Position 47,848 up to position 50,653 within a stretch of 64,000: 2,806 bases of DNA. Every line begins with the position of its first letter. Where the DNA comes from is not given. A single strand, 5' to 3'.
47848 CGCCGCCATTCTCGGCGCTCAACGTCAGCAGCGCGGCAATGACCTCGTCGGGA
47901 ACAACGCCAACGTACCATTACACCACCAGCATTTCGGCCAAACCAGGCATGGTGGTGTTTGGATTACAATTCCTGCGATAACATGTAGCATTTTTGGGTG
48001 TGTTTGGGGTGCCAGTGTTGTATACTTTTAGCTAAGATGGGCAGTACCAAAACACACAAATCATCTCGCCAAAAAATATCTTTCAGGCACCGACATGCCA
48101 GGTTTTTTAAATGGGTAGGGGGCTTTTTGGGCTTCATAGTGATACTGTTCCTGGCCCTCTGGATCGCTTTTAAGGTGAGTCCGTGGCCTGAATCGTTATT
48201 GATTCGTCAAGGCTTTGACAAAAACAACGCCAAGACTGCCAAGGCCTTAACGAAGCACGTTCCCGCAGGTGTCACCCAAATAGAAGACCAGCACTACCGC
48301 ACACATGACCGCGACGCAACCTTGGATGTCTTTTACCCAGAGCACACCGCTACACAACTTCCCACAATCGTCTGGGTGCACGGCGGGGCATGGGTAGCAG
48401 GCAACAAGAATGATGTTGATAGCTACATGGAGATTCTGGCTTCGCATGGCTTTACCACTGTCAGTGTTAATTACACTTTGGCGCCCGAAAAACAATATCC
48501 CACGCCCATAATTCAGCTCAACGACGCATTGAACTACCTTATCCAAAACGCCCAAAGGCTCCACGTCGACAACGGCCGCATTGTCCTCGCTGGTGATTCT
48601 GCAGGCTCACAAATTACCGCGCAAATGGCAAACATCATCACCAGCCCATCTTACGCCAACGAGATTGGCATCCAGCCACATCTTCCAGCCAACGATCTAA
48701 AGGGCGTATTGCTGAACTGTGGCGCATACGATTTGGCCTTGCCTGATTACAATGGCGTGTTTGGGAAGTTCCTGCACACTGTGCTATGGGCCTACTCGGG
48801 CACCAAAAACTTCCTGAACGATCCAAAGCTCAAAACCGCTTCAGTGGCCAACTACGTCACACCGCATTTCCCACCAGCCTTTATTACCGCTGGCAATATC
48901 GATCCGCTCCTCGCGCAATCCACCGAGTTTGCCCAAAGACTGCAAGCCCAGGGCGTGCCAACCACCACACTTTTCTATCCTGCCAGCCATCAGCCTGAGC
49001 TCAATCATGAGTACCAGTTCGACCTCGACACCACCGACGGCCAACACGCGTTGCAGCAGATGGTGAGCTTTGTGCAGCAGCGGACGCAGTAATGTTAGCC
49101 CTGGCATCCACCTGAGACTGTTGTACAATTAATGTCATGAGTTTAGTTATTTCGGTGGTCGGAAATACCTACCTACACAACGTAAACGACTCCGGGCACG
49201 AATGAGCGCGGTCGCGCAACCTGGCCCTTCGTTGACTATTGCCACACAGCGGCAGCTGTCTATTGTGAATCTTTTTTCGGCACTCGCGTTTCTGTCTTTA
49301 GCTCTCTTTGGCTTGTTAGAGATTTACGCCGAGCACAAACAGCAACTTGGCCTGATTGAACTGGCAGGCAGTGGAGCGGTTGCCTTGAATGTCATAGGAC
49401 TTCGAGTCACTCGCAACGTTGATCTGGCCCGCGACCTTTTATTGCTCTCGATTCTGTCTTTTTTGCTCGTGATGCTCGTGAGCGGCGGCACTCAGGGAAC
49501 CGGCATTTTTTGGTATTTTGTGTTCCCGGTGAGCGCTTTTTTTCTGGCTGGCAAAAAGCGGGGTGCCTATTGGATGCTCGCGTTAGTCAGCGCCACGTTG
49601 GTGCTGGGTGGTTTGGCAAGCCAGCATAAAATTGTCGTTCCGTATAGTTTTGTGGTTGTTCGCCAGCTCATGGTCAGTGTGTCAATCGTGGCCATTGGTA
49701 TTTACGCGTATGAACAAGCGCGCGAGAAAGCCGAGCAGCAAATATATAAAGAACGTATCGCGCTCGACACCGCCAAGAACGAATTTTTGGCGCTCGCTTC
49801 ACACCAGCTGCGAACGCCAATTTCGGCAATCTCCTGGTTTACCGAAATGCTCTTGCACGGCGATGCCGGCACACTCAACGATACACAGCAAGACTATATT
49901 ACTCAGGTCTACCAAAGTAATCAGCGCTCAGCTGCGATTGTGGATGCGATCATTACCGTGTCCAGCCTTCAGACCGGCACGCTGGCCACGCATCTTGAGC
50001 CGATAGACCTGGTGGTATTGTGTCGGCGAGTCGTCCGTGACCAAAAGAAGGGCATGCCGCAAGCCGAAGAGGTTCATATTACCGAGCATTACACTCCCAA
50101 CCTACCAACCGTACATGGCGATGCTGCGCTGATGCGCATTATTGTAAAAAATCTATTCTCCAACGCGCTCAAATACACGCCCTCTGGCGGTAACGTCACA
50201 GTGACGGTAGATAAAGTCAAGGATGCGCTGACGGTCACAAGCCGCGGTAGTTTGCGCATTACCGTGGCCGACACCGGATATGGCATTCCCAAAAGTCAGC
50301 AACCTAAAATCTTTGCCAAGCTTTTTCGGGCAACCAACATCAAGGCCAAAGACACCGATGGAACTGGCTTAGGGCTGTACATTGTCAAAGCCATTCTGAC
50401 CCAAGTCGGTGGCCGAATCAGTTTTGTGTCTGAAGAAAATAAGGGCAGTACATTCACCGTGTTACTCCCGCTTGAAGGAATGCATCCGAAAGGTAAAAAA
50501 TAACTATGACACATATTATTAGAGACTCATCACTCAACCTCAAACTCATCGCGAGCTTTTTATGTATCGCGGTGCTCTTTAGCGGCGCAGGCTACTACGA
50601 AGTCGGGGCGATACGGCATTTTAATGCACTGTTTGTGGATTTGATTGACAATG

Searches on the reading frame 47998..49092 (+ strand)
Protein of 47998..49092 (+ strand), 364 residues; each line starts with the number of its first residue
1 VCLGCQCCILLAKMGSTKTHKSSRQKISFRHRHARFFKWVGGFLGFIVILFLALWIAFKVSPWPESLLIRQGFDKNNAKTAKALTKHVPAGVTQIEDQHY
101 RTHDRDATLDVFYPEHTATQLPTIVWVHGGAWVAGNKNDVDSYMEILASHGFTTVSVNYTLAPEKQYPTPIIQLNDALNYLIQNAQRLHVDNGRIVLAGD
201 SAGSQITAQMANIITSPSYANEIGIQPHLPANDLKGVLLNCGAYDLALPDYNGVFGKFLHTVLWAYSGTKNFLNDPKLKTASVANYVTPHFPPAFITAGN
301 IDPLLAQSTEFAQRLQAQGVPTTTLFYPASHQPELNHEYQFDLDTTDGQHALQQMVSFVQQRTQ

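Call 99: search_protein_families(library=pfam, proteins=[window:47998-49092:+], max_evalue=0.001)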
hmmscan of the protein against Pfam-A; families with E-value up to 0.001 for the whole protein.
window:47998-49092:+ (364 aa): 4 families
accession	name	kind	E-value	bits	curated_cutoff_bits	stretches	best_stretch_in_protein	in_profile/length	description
PF20434.5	BD-FAE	-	1e-32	113.9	26.8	1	109-315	1-215/215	BD-FAE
PF07859.19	Abhydrolase_3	-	4.2e-31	108.8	25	1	124-329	1-203/210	alpha/beta hydrolase fold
PF00135.34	COesterase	-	5.4e-07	29.4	27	1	108-207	87-197/515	Carboxylesterase family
PF12740.14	PETase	-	0.00018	21.5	28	1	111-212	44-144/263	PET hydrolase-like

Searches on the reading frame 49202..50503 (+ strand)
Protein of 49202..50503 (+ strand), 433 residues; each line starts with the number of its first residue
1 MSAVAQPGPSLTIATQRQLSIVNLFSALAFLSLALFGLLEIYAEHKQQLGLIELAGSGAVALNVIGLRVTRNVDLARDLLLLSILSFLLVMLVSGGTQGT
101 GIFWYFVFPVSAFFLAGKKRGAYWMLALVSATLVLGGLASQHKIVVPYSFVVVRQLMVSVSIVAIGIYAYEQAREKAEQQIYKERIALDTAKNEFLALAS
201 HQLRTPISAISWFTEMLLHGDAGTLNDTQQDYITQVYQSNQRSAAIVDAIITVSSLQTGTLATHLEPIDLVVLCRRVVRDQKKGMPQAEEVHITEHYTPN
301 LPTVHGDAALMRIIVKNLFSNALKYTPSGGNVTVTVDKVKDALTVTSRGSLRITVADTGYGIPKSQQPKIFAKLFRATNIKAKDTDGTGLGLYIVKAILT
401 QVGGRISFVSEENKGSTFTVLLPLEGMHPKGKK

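Call 99: search_protein_families(library=pfam, proteins=[window:49202-50503:+], max_evalue=0.001)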
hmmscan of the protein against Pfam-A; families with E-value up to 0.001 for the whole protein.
window:49202-50503:+ (433 aa): 4 families
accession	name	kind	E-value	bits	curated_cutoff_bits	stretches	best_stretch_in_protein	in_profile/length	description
PF02518.31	HATPase_c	-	1.3e-28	100.1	26.4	1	306-425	1-110/111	Histidine kinase-, DNA gyrase B-, and HSP90-like ATPase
PF00512.31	HisKA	-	4e-13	49.7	26.9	1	191-259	1-66/66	His Kinase A (phospho-acceptor) domain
PF20966.2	MASE6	-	4.8e-10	40.1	27.4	1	20-180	10-169/170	MASE6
PF13581.12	HATPase_c_2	-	0.00048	20.6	27.4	1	311-407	32-113/127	Histidine kinase-like ATPase domain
